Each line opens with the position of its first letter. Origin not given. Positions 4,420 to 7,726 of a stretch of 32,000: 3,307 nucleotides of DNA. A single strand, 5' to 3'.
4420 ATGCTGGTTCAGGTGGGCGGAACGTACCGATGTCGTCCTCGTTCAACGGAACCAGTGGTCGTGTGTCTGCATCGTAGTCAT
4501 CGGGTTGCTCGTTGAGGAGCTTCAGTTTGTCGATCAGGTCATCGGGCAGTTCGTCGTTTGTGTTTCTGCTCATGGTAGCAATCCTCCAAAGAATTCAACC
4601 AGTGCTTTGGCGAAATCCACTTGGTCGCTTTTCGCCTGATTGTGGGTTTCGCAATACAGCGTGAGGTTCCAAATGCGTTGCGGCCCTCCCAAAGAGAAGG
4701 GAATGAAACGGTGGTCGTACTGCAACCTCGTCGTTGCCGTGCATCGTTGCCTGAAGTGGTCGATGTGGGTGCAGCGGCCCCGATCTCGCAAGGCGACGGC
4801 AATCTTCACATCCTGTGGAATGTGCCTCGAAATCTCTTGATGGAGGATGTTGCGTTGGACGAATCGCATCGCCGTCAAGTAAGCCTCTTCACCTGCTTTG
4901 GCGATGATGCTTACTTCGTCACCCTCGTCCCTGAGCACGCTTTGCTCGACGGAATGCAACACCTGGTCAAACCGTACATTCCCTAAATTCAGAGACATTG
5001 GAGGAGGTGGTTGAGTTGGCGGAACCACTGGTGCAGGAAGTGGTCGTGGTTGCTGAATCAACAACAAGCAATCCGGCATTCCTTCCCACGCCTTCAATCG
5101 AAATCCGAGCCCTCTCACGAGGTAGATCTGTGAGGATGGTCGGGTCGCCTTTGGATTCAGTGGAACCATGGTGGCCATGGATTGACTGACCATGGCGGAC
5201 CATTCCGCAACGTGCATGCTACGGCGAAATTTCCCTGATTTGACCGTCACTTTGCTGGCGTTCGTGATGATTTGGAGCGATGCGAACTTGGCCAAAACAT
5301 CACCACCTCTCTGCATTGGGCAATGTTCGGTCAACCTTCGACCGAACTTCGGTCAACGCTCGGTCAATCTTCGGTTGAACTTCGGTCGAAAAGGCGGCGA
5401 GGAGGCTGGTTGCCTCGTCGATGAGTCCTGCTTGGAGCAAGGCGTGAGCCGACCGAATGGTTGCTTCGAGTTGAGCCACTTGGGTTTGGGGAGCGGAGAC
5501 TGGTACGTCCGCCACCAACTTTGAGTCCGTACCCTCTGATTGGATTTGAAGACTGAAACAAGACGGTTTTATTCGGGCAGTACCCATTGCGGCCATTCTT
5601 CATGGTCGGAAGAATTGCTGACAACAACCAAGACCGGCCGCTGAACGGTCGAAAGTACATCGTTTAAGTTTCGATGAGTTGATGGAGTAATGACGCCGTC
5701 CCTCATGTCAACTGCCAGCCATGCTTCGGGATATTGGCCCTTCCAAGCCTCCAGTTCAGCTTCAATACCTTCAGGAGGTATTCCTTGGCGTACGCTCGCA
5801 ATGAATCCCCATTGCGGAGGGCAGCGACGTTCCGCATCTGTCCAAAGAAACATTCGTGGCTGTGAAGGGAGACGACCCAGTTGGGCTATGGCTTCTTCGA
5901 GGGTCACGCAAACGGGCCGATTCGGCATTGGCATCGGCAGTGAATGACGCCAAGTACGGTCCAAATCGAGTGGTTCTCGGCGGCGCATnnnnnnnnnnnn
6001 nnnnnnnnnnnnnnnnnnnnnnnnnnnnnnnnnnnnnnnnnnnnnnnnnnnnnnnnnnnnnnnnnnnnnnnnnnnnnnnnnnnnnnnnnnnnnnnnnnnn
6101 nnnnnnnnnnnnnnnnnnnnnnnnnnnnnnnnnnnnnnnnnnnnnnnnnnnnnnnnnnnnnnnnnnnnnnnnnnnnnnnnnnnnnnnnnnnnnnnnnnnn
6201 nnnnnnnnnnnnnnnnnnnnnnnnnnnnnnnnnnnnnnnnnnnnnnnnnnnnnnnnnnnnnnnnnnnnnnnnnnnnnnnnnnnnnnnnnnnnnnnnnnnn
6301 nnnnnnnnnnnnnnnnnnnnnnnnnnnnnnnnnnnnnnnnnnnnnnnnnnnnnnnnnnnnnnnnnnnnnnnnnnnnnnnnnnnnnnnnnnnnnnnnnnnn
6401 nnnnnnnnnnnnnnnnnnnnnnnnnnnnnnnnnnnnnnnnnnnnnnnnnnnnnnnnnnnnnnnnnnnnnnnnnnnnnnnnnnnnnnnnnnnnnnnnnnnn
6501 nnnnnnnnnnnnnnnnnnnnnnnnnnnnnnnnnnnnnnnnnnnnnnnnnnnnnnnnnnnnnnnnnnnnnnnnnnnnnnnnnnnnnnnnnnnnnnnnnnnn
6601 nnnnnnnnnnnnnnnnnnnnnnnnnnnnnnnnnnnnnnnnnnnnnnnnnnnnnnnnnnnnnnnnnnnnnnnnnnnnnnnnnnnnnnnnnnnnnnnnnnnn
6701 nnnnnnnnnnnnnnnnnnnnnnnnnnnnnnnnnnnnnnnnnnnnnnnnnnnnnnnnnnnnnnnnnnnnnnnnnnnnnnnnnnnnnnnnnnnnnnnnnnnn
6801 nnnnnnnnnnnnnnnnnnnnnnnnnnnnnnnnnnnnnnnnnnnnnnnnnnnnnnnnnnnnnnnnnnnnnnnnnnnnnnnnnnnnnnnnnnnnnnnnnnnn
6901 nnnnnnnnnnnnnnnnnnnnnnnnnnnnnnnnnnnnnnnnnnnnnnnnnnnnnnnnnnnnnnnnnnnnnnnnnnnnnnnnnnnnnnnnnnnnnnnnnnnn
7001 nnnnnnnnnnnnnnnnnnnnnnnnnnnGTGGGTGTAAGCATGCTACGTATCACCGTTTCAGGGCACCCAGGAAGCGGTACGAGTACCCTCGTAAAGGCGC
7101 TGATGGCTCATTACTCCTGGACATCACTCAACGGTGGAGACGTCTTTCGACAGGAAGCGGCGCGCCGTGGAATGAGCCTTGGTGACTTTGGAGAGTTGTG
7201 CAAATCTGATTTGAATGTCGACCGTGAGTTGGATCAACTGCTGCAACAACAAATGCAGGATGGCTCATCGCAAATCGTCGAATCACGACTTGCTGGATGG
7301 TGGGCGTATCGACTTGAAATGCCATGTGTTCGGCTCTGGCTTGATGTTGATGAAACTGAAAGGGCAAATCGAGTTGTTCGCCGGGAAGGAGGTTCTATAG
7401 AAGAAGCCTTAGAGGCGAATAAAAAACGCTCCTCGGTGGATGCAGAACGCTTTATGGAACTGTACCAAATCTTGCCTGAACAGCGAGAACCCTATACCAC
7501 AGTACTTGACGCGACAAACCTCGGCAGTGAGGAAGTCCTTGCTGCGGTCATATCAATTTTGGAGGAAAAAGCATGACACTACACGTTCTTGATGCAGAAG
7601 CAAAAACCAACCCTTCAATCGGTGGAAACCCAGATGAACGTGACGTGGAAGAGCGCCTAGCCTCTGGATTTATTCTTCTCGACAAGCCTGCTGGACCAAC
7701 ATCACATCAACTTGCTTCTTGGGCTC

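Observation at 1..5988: Co-directional block of nine or more ORFs with no housekeeping identity next to the DUF106-cmk-cbf5 array: candidate defence island or virus-derived element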

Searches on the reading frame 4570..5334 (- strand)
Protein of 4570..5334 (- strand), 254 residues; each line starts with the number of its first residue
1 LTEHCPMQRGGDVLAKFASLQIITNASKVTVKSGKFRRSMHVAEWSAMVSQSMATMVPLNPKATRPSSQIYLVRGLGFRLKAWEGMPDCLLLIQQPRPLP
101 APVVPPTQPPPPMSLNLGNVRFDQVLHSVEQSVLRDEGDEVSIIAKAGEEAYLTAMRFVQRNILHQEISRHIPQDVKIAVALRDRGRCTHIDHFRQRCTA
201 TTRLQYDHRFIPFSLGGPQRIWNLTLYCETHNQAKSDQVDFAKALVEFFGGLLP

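Call 3: search_protein_families(library=pfam, proteins=[window:4570-5334:-], max_evalue=0.1)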
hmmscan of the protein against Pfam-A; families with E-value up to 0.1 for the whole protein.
window:4570-5334:- (254 aa): 3 families
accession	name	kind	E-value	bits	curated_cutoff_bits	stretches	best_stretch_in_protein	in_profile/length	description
PF01844.29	HNH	-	0.017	15.7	21.4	1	196-237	2-46/47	HNH endonuclease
PF14279.12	HNH_5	-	0.021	15.2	27.5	1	200-240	9-48/56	HNH endonuclease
PF13395.12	HNH_4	-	0.084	13.3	22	0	203-239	17-52/54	HNH endonuclease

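Call 14: search_protein_families(library=padloc, proteins=[window:4570-5334:-], max_evalue=0.05)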
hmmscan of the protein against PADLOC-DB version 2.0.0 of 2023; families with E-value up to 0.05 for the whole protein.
window:4570-5334:- (254 aa): 0 families

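Call 51: find_homologous_proteins(query=window:4570-5295:-, max_evalue=0.001)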
Query window:4570-5295:- (241 aa): 47 proteins with E <= 0.001 among 305 candidates.
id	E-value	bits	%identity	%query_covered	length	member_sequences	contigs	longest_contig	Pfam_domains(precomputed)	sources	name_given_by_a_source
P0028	4.1e-151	519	95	100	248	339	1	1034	-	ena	-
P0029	1.5e-144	497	92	100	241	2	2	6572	-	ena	-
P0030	7.7e-144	495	93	100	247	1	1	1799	-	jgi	jgi:hypothetical protein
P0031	9.8e-143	491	90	100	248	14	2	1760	-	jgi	jgi:hypothetical protein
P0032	8.4e-137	472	88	100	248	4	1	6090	-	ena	-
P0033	9.7e-114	397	85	86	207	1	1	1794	-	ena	-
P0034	2.2e-107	376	82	88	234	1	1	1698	-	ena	-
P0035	7.8e-96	338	65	100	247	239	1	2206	-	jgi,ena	jgi:hypothetical protein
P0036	5.2e-93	329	62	100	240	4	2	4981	-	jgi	-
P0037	8.5e-92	325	65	100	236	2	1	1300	-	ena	-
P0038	8.1e-88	312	99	59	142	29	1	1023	-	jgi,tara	jgi:hypothetical protein|tara:strand:+ start:160 stop:588 length:429 start_codon:yes stop_codon:yes 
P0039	4.6e-80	286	62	100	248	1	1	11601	-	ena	-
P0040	2.1e-65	238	47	99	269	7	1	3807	-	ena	-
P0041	5.7e-64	234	46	99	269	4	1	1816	-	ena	-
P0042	1.1e-63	233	46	99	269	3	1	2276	-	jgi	jgi:5-methylcytosine-specific restriction endonuclease McrA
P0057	8.8e-28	115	35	94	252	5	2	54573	-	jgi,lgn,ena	-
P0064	8.8e-8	50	53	27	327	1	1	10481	PF01844.30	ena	-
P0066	8.2e-7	47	45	31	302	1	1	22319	PF01844.30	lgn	-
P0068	3.4e-6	45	50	29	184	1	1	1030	PF01844.30,PF14279.13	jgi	jgi:HNH endonuclease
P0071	1.4e-5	43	49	29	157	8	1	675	PF01844.30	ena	-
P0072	3.2e-5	41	49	29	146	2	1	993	PF01844.30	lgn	-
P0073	1.6e-4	39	46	29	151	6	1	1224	PF01844.30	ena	-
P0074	7.2e-4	37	49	29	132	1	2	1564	PF01844.30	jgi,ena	jgi:hypothetical protein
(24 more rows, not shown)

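Call 70: find_encoding_contigs(protein=P0039, flank=10000, max_places=2)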
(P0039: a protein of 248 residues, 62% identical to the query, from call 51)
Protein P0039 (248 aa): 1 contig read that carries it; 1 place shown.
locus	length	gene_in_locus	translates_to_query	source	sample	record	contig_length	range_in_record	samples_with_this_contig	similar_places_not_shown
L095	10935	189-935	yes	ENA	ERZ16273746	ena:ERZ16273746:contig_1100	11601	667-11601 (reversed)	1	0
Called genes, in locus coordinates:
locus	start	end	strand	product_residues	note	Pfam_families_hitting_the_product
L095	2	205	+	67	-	?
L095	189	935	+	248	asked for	-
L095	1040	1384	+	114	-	-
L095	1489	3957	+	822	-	PF12770:CHAT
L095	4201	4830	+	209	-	-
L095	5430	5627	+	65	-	-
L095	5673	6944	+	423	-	PF02407:Viral_Rep (weak)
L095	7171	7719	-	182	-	-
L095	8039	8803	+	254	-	-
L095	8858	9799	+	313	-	-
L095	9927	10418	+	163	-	-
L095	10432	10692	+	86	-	-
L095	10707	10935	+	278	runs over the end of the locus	-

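Call 71: find_encoding_contigs(protein=P0057, flank=10000, max_places=2)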
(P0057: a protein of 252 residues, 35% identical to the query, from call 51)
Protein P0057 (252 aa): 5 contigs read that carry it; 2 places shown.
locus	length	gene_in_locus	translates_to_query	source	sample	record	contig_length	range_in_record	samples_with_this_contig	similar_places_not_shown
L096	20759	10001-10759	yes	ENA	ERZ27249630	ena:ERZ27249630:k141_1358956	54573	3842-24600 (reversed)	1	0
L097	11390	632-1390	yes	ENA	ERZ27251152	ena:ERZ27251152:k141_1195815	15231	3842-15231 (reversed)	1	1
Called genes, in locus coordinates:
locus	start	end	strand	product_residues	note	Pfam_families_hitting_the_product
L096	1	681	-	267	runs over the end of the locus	PF06745:ATPase, PF23442:DUF7125 (faint)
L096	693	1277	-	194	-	-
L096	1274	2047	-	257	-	PF06745:ATPase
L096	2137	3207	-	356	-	PF00932:LTD (weak)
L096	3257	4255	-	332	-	PF06847:Arc_PepC_II (weak)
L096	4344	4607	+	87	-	PF03685:UPF0147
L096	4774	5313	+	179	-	-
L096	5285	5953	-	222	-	PF00753:Lactamase_B, PF12706:Lactamase_B_2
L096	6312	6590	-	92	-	-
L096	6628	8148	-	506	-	PF00709:Adenylsucc_synt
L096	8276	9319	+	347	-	PF08271:Zn_Ribbon_TF, PF00382:TFIIB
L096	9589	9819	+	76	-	-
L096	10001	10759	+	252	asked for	-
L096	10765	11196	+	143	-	-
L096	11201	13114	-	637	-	PF13091:PLDc_2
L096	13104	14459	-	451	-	-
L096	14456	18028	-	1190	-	PF01443:Viral_helicase1 (faint), PF13086:AAA_11, PF13245:AAA_19, PF13604:AAA_30, PF13087:AAA_12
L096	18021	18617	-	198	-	PF01121:CoaE (faint), PF13238:AAA_18 (weak), PF21448:DNMK (faint), PF13207:AAA_17 (weak)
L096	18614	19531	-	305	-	PF04055:Radical_SAM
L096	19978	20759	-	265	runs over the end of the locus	-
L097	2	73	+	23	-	?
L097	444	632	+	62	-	-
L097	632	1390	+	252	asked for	-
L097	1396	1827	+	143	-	-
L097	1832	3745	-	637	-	PF13091:PLDc_2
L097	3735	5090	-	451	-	-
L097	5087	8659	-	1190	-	PF01443:Viral_helicase1 (faint), PF13086:AAA_11, PF13245:AAA_19, PF13604:AAA_30, PF13087:AAA_12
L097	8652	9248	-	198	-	PF01121:CoaE (faint), PF13238:AAA_18 (weak), PF21448:DNMK (faint), PF13207:AAA_17 (weak)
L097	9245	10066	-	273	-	PF04055:Radical_SAM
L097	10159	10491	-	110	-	-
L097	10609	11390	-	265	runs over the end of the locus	-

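Call 95: predict_structure(alignment_id=A3)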
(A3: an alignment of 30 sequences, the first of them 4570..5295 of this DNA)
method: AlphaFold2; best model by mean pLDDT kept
length: 241 residues; sequences in the alignment: 30
mean_pLDDT: 62.3   pTM: 0.38
mean pLDDT of the five models: 62.3, 59.8, 57.6, 54.2, 48.8
residues with pLDDT >= 90: 4; 70-90: 111; 50-70: 34; < 50: 92
segments of 3 or more residues with pLDDT < 50: 82-156, 226-241
pLDDT, mean of each block of 10 residues (from residue 1): 77 85 86 81 81 78 78 73 39 36 32 36 37 43 42 49 69 82 83 71 61 85 56 38 31
secondary structure, 60 per line:
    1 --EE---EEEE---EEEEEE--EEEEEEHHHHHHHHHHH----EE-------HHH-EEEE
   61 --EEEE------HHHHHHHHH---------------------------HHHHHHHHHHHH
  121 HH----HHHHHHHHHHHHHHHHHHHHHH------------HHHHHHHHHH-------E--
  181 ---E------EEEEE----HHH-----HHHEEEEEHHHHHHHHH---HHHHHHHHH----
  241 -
elements in order: E8-11 E15-20 E23-28 H29-39 E57-60 E63-66 H73-81 H109-122 H127-148 H161-170 E191-195 E211-215 H216-224 H228-236

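Call 97: fold_search(model_id=the predicted structure, library=pdb)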
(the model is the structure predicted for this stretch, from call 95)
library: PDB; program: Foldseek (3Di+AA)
matches with E <= 10: 532; with E <= 0.001: 0
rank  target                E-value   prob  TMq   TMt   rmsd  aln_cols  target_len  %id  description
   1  9j1y_A                6.8e-02  0.77  0.23  0.35   8.5       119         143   18  Crystal structure of Nme1Cas9 HNH domain bound to anti-CRISPR AcrIIC1Boe. (released 2026-03-04)
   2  5zmm_F                7.2e-02  0.90  0.22  0.12   9.6       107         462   19  Structure of the Type IV phosphorothioation-dependent restriction endonuclease ScoMcrA (released 2018-09-26)
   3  5zmm_C                7.2e-02  0.82  0.22  0.11  10.4       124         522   18  Structure of the Type IV phosphorothioation-dependent restriction endonuclease ScoMcrA (released 2018-09-26)
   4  5zmm_E                7.6e-02  0.91  0.23  0.11   9.5       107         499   18  Structure of the Type IV phosphorothioation-dependent restriction endonuclease ScoMcrA (released 2018-09-26)
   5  5zmm_A                9.7e-02  0.75  0.22  0.10  10.5       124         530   18  Structure of the Type IV phosphorothioation-dependent restriction endonuclease ScoMcrA (released 2018-09-26)
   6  6ghc_A                1.3e-01  0.63  0.25  0.21  20.8       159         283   15  Modification dependent EcoKMcrA restriction endonuclease (released 2018-08-08)
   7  5zmm_B                2.0e-01  0.57  0.23  0.11  12.3       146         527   16  Structure of the Type IV phosphorothioation-dependent restriction endonuclease ScoMcrA (released 2018-09-26)
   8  5zmm_D                2.2e-01  0.60  0.23  0.12  10.3       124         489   17  Structure of the Type IV phosphorothioation-dependent restriction endonuclease ScoMcrA (released 2018-09-26)
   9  9liq_A                2.7e-01  0.85  0.21  0.11   5.7        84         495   19  CryoEM Structures Uncover the Unexpected Hinges of IscB for Enhanced Gene Editing (released 2026-01-21)
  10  4ogc                  3.0e-01  0.47  0.21  0.07  10.8       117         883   20  Crystal structure of the Type II-C Cas9 enzyme from Actinomyces naeslundii (released 2014-02-12)
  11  9ar4_A                3.0e-01  0.44  0.22  0.06  10.4       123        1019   16  CryoEM structure of ThermoCas9 in post-cleavage state bound with the DNA containing NNNNCCA PAM (released 2025-02-26)
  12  3ulc                  3.4e-01  0.20  0.11  0.25  10.4        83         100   10  Crystal structure of the pleckstrin homology domain of Saccharomyces cerevisiae Avo1, a TORC2 subunit, in the P3121 crys (released 2012-04-11)
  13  4h9d_B                4.3e-01  0.41  0.19  0.45   8.1       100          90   24  Crystal Structure of Mn-dependent Gme HNH nicking endonuclease from Geobacter metallireducens GS-15, Northeast Structu (released 2012-10-10)
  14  6ghc_B                4.6e-01  0.66  0.22  0.19   6.8        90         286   20  Modification dependent EcoKMcrA restriction endonuclease (released 2018-08-08)
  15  5xxb_H                4.8e-01  0.14  0.10  0.13  11.1        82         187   12  Large subunit of Toxoplasma gondii ribosome (released 2017-08-30)
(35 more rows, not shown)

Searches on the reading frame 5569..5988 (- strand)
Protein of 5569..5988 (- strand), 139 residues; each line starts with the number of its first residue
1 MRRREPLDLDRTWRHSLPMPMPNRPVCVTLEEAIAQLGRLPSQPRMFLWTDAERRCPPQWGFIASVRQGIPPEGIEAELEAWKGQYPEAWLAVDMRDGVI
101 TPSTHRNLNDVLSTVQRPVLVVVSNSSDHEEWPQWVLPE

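Call 3: search_protein_families(library=pfam, proteins=[window:5569-5988:-], max_evalue=0.1)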
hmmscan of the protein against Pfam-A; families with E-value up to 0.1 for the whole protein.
window:5569-5988:- (139 aa): 0 families

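Call 14: search_protein_families(library=padloc, proteins=[window:5569-5988:-], max_evalue=0.05)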
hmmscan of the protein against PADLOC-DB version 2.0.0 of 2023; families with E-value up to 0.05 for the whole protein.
window:5569-5988:- (139 aa): 0 families

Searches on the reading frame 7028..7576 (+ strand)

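Call 3: search_protein_families(library=pfam, proteins=[window:7028-7576:+], max_evalue=0.1)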
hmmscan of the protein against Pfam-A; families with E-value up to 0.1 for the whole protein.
window:7028-7576:+ (182 aa): 11 families
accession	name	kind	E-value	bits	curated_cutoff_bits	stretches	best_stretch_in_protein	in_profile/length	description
PF13207.12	AAA_17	-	2e-12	48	27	1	12-118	2-121/136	AAA domain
PF13238.12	AAA_18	-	2e-11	44.9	29.4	1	8-122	1-114/128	AAA domain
PF13189.12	Cytidylate_kin2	-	1.1e-07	32.7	28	1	8-162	2-174/176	Cytidylate kinase-like family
PF13671.12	AAA_33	-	2.4e-07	31.6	27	1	10-123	4-122/143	AAA domain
PF02224.24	Cytidylate_kin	-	8.2e-06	26.1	26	1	70-178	103-209/211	Cytidylate kinase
PF00406.28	ADK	-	6.5e-05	23.5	26.8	1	11-52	2-42/151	Adenylate kinase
PF13521.12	AAA_28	-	0.0011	19.6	27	1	7-76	1-65/164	AAA domain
PF00005.33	ABC_tran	-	0.028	15.5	25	1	8-39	14-42/137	ABC transporter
PF13191.12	AAA_16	-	0.06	14.3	32.6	0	8-32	27-51/167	AAA ATPase domain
PF03029.23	ATP_bind_1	-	0.068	13.4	27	0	10-30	1-21/240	Conserved hypothetical ATP binding protein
PF20720.3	nSTAND3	-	0.092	12.9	27.2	0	8-30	20-42/155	Novel STAND NTPase 3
